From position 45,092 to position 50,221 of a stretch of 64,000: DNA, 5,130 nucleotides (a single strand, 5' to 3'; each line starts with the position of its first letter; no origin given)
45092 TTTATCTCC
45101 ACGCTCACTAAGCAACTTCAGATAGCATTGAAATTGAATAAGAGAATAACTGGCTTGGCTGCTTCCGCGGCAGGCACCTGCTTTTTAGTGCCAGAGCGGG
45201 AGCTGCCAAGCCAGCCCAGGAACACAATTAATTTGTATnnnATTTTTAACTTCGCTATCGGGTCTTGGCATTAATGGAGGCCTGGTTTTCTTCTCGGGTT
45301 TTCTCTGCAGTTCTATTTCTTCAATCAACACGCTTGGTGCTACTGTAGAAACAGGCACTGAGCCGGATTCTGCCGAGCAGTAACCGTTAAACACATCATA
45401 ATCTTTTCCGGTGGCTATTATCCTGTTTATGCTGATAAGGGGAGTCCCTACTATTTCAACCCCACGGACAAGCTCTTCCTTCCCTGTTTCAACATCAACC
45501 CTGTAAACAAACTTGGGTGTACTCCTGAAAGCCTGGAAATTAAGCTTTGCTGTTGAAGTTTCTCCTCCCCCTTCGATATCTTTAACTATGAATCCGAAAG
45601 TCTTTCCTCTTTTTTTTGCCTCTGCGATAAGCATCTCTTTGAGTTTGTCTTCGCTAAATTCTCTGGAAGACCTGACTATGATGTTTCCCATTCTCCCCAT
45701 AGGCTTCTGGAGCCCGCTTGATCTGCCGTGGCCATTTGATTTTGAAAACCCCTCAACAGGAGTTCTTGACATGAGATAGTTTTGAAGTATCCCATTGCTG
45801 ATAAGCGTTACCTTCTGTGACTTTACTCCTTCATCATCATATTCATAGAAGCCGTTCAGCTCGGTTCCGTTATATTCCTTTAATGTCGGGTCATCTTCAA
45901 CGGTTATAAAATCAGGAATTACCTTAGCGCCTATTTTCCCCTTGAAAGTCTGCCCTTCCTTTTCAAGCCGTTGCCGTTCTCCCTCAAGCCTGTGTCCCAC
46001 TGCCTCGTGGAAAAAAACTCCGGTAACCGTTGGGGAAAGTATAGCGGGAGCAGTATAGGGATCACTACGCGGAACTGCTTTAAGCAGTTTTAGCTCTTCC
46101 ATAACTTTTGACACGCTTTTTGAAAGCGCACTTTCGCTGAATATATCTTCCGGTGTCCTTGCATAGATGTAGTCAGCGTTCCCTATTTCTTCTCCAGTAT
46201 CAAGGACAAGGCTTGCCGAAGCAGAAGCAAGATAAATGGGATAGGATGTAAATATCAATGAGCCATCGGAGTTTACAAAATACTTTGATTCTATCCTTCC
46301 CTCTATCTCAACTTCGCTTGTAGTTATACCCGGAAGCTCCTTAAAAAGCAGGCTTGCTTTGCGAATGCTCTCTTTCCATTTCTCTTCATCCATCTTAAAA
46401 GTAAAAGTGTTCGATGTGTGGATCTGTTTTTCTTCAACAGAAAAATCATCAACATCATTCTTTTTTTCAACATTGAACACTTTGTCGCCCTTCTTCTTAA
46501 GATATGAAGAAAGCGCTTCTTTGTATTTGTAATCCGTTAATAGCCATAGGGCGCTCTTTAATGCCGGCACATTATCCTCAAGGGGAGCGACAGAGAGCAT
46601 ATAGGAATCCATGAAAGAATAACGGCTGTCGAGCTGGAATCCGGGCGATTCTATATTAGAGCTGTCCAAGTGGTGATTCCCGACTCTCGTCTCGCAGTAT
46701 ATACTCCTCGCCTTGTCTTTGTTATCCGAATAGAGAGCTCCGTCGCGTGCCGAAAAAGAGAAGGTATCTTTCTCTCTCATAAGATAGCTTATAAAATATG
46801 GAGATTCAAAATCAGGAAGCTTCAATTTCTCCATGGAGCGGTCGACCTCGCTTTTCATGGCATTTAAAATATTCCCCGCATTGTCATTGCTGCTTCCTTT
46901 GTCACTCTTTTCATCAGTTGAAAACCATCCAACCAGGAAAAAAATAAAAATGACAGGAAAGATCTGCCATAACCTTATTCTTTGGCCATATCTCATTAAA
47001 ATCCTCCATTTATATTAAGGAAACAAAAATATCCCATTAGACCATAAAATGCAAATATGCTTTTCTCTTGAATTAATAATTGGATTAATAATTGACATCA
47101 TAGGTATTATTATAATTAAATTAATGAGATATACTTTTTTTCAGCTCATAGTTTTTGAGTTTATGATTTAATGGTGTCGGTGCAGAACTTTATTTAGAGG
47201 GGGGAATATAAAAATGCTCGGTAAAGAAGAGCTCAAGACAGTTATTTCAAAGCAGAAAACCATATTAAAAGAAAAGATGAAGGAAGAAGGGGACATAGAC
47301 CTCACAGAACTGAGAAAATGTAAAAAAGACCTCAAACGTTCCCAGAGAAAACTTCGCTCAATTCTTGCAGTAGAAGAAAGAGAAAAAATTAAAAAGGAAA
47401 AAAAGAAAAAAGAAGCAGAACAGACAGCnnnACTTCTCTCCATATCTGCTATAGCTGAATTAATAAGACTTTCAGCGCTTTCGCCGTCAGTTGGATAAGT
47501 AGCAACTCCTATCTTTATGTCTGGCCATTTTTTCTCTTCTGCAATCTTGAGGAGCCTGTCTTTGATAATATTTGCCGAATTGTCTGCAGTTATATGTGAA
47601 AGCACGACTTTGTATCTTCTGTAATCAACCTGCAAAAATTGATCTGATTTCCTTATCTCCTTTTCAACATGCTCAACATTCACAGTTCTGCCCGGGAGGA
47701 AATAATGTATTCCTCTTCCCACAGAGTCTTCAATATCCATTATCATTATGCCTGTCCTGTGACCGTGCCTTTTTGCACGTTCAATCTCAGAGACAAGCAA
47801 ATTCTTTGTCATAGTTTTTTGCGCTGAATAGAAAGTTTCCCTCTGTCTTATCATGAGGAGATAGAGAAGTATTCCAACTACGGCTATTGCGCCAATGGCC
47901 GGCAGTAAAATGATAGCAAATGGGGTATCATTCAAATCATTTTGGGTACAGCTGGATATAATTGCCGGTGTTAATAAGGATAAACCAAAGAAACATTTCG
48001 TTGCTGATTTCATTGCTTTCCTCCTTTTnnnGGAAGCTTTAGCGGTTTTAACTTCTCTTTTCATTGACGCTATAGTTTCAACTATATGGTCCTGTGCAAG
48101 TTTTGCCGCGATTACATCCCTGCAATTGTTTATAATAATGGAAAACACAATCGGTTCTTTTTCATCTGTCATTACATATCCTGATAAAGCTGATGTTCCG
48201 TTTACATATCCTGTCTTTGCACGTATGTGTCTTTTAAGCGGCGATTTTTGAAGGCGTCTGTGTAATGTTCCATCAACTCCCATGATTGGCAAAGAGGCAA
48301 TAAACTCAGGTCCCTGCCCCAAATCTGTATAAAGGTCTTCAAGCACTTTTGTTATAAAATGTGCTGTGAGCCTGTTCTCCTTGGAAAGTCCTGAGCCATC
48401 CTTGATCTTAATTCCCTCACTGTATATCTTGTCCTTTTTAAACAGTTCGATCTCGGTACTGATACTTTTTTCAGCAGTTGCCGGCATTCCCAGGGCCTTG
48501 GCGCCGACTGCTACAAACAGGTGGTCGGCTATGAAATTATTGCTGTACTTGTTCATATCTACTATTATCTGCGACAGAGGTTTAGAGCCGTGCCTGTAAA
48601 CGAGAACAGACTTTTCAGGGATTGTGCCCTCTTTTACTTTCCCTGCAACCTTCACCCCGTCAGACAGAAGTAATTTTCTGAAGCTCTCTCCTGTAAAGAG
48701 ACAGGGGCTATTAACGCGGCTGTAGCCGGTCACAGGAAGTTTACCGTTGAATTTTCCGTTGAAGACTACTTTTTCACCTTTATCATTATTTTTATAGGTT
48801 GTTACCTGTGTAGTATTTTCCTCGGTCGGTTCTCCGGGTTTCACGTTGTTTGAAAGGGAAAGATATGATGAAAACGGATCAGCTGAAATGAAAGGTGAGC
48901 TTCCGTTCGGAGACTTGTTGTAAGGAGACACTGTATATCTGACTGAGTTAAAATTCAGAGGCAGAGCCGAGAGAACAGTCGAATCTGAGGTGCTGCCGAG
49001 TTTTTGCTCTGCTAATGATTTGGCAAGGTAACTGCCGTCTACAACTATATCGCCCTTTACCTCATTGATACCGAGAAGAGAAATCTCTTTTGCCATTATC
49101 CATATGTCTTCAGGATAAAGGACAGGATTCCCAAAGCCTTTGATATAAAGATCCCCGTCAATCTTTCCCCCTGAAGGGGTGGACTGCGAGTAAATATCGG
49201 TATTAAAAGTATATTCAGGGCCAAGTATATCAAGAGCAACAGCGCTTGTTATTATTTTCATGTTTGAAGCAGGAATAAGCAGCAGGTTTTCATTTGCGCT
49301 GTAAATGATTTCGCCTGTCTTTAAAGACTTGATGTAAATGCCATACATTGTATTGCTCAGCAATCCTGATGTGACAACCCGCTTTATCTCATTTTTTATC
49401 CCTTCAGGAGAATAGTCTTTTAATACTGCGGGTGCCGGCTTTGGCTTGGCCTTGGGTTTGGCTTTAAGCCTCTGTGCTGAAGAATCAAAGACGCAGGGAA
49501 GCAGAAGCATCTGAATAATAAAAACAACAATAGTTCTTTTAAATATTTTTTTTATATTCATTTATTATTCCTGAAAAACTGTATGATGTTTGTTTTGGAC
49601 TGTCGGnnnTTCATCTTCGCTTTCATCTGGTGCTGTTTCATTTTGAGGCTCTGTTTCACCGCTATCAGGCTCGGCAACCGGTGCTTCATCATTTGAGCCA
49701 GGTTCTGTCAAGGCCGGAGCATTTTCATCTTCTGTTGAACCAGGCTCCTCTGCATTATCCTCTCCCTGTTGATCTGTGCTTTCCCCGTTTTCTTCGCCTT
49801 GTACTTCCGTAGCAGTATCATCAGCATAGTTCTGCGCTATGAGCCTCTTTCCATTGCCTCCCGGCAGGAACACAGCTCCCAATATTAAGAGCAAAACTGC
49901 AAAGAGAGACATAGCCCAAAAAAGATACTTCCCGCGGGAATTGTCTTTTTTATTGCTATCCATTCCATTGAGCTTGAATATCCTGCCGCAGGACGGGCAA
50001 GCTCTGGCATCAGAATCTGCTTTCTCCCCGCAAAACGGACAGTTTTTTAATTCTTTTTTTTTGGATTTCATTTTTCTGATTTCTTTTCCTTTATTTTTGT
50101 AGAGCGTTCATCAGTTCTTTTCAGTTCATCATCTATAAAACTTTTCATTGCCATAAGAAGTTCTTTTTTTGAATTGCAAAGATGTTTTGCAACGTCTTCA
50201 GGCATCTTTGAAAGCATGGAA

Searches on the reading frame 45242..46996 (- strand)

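Call 8: search_protein_families(library=pfam, proteins=[window:45242-46996:-], max_evalue=0.01)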
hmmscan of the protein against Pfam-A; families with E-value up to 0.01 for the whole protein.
window:45242-46996:- (585 aa): 1 family
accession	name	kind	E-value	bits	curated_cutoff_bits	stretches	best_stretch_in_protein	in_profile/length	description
PF19289.4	PmbA_TldD_3rd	-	1.4e-32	113.1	22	1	315-563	3-218/220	PmbA/TldA metallopeptidase C-terminal domain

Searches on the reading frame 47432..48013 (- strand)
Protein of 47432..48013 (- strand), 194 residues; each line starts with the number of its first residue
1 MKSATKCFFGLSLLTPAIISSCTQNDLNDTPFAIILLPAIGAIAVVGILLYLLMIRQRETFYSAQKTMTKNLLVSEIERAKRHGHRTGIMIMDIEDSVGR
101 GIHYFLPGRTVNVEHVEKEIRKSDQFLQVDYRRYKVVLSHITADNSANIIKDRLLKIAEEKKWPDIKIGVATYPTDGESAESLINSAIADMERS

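Call 8: search_protein_families(library=pfam, proteins=[window:47432-48013:-], max_evalue=0.01)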
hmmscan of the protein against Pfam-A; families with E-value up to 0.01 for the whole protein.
window:47432-48013:- (194 aa): 1 family
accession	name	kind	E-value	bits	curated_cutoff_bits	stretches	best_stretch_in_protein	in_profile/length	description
PF00990.26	GGDEF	-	8.4e-05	22.8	23.8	0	117-191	67-151/161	Diguanylate cyclase, GGDEF domain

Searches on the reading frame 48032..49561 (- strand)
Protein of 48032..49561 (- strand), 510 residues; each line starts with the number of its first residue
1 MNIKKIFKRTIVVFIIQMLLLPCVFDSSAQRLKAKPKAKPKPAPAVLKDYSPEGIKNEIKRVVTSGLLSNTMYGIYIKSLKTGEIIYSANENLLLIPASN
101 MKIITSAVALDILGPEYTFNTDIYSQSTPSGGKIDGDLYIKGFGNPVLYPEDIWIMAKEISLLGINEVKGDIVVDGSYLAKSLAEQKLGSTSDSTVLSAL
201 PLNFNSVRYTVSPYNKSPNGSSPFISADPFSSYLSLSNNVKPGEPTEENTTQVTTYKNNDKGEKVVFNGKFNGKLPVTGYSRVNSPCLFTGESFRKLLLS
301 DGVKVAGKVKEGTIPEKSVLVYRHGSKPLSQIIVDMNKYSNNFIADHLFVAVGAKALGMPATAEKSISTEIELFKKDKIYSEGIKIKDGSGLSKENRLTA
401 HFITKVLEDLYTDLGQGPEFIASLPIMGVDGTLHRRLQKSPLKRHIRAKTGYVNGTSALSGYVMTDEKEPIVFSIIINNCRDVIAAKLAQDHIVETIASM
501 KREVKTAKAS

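Call 38: search_protein_families(library=pfam, proteins=[window:48032-49561:-], max_evalue=0.0001)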
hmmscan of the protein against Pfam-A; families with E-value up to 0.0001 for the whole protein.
window:48032-49561:- (510 aa): 2 families
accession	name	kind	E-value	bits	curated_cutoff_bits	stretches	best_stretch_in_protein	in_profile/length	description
PF02113.21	Peptidase_S13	-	1.5e-81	274.8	22.8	1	57-497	3-441/444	D-Ala-D-Ala carboxypeptidase 3 (S13) family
PF13354.11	Beta-lactamase2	-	3.8e-05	23.6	22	0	327-476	73-213/214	Beta-lactamase enzyme family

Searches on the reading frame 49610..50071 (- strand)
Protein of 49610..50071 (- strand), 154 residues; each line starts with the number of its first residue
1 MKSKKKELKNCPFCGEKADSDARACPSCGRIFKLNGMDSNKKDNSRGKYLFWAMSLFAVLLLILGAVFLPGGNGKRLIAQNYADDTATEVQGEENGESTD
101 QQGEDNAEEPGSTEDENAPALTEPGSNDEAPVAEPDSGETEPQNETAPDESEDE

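Call 38: search_protein_families(library=pfam, proteins=[window:49610-50071:-], max_evalue=0.0001)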
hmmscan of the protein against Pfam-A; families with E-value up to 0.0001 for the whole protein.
window:49610-50071:- (154 aa): 1 family
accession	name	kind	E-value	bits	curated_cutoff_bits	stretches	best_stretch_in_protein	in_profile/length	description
PF13248.11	Zn_ribbon_3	-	6.4e-06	25.9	27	1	9-29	3-23/26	zinc-ribbon domain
